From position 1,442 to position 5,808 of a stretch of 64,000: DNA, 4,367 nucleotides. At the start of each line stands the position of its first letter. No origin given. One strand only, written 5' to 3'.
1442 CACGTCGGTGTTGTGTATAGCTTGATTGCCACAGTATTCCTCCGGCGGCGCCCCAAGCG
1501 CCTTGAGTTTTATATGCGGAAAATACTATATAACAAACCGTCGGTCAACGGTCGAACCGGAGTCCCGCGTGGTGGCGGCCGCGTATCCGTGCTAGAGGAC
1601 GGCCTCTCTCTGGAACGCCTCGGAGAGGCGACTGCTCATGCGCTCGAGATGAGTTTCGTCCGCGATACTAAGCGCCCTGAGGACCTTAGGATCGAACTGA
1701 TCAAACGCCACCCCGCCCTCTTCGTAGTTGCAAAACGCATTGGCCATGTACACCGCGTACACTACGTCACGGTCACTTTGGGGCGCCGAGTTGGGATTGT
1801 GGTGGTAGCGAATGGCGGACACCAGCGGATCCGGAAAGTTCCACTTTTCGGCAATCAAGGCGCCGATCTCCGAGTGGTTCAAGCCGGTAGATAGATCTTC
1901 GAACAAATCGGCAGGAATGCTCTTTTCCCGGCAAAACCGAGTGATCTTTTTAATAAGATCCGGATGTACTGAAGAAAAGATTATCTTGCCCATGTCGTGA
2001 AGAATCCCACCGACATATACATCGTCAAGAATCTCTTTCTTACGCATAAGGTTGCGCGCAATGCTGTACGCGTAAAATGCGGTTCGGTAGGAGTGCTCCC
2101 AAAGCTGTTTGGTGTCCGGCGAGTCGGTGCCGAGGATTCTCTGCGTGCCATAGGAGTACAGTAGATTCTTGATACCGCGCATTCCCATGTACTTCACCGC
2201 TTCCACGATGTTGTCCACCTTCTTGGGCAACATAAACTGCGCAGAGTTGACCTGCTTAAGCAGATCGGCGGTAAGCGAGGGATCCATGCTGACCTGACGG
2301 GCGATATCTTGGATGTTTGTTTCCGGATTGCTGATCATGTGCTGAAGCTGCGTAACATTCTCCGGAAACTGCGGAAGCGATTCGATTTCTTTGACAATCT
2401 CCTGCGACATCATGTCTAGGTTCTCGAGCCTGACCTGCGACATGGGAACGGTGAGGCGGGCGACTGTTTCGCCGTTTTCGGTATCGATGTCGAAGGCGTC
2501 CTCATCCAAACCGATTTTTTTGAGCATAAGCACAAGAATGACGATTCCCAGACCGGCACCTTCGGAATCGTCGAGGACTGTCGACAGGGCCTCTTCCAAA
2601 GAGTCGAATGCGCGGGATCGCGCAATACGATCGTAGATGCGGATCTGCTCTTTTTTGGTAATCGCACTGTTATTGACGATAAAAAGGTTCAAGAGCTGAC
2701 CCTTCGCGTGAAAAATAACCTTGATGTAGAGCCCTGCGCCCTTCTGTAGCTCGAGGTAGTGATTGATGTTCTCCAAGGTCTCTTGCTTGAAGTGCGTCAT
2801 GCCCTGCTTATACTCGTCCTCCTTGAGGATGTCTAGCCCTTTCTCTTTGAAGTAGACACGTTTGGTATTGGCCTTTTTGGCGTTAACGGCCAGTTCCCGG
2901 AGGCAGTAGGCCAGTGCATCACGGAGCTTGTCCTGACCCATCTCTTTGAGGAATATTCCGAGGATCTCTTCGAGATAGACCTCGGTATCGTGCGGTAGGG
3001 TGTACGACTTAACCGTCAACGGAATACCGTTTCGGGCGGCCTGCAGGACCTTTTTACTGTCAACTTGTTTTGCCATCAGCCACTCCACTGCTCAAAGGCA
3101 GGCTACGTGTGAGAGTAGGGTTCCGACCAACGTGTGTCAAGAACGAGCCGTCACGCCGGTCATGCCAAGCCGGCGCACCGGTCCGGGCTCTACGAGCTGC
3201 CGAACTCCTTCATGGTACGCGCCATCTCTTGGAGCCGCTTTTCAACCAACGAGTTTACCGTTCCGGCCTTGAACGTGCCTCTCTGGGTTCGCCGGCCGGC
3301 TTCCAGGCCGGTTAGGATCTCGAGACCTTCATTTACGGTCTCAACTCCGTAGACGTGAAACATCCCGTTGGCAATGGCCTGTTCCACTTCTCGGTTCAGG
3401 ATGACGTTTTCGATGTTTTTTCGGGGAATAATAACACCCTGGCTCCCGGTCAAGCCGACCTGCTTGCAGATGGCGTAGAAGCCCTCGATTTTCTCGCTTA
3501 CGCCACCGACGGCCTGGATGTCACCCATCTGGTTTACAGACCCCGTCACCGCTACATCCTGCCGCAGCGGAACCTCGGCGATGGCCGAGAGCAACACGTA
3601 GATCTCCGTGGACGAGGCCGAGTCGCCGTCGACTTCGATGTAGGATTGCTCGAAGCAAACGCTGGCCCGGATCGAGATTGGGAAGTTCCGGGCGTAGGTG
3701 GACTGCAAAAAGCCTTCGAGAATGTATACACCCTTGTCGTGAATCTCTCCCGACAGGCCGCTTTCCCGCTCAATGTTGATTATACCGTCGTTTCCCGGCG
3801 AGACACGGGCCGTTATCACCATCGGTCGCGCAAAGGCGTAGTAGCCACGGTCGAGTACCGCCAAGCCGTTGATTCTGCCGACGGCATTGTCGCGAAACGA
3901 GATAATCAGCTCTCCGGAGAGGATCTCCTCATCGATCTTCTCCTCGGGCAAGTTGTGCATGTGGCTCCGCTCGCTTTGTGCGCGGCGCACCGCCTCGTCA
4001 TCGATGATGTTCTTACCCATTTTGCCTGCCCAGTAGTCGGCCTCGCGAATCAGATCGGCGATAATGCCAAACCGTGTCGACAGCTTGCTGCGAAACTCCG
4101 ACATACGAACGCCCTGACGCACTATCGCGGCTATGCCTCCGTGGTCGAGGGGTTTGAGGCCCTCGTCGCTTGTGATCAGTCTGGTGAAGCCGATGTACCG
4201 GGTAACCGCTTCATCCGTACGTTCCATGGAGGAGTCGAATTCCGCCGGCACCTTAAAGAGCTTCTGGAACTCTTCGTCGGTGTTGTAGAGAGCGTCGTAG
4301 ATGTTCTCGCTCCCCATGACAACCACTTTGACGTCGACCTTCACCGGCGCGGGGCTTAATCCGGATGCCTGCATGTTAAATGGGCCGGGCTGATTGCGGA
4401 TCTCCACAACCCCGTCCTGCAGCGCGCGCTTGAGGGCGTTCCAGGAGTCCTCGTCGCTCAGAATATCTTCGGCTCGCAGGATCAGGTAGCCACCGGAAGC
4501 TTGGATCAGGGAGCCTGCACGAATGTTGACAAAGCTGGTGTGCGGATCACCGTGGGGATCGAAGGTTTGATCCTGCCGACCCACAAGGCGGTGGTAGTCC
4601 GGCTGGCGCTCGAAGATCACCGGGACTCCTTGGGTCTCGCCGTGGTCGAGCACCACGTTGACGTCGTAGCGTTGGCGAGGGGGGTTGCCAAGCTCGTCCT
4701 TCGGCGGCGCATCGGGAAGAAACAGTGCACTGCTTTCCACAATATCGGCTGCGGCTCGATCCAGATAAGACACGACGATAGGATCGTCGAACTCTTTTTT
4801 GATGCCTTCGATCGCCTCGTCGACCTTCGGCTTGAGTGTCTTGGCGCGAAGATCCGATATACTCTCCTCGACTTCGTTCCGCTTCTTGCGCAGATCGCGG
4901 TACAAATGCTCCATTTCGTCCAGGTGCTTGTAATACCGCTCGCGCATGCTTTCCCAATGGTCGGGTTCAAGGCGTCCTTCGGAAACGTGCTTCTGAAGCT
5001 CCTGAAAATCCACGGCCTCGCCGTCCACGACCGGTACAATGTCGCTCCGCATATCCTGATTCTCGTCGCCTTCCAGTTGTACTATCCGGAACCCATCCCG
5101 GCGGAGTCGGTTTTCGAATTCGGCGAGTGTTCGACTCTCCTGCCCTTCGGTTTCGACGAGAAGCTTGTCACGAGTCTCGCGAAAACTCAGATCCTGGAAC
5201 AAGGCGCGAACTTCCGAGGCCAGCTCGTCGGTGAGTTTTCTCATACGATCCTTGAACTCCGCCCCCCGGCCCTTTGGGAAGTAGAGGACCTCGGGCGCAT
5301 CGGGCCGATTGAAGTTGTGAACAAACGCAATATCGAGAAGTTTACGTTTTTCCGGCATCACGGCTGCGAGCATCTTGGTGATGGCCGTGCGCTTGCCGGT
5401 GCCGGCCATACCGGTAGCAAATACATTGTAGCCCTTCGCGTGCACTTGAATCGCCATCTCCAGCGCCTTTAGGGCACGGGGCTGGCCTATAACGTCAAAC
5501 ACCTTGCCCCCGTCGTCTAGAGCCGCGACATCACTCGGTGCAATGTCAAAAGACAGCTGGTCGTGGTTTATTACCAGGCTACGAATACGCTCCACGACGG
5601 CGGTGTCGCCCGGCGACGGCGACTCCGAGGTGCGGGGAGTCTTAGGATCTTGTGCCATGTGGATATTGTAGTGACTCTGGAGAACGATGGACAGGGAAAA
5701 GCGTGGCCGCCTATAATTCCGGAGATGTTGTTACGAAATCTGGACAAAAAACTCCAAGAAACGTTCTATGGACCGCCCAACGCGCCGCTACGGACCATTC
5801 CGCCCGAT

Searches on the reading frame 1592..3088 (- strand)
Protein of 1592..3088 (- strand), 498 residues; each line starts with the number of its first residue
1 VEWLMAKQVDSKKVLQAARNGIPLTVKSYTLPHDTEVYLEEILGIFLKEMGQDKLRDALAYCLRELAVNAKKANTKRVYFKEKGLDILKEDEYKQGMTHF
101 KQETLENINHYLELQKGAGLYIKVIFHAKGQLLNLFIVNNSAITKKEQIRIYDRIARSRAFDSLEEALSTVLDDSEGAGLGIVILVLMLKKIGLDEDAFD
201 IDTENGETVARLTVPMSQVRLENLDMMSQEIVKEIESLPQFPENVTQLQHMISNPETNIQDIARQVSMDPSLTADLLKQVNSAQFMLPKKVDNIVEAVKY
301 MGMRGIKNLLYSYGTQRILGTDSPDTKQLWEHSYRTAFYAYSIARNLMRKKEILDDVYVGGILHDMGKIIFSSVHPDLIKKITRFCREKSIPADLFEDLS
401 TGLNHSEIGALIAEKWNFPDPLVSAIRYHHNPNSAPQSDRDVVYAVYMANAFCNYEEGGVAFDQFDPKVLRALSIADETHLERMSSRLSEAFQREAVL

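Call 83: search_protein_families(library=pfam, proteins=[window:1592-3088:-], max_evalue=0.00001)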
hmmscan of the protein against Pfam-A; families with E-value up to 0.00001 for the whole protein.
window:1592-3088:- (498 aa): 2 families
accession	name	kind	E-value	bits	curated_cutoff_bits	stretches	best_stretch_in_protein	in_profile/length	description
PF08668.18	HDOD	-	6.8e-58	195.8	22.9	1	238-432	1-196/196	HDOD domain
PF01966.28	HD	-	1.6e-12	48.2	22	1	330-439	2-102/116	HD domain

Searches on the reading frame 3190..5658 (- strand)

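Call 83: search_protein_families(library=pfam, proteins=[window:3190-5658:-], max_evalue=0.00001)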
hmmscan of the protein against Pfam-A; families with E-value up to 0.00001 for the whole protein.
window:3190-5658:- (822 aa): 4 families
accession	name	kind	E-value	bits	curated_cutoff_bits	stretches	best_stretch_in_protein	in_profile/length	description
PF13654.12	AAA_32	-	6.7e-40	136.6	21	1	343-475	1-133/133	LonB-like, AAA domain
PF20436.4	LonB_AAA-LID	-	3.9e-20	72.1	22.4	1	503-565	1-63/65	Archaeal LonB, AAA+ ATPase LID domain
PF20437.3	LonC_helical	-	2.9e-11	43.6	24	1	109-142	1-34/34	Lon-like LonC helical domain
PF05362.19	Lon_C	-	6.8e-09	36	21.1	1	675-780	106-200/205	Lon protease (S16) C-terminal proteolytic domain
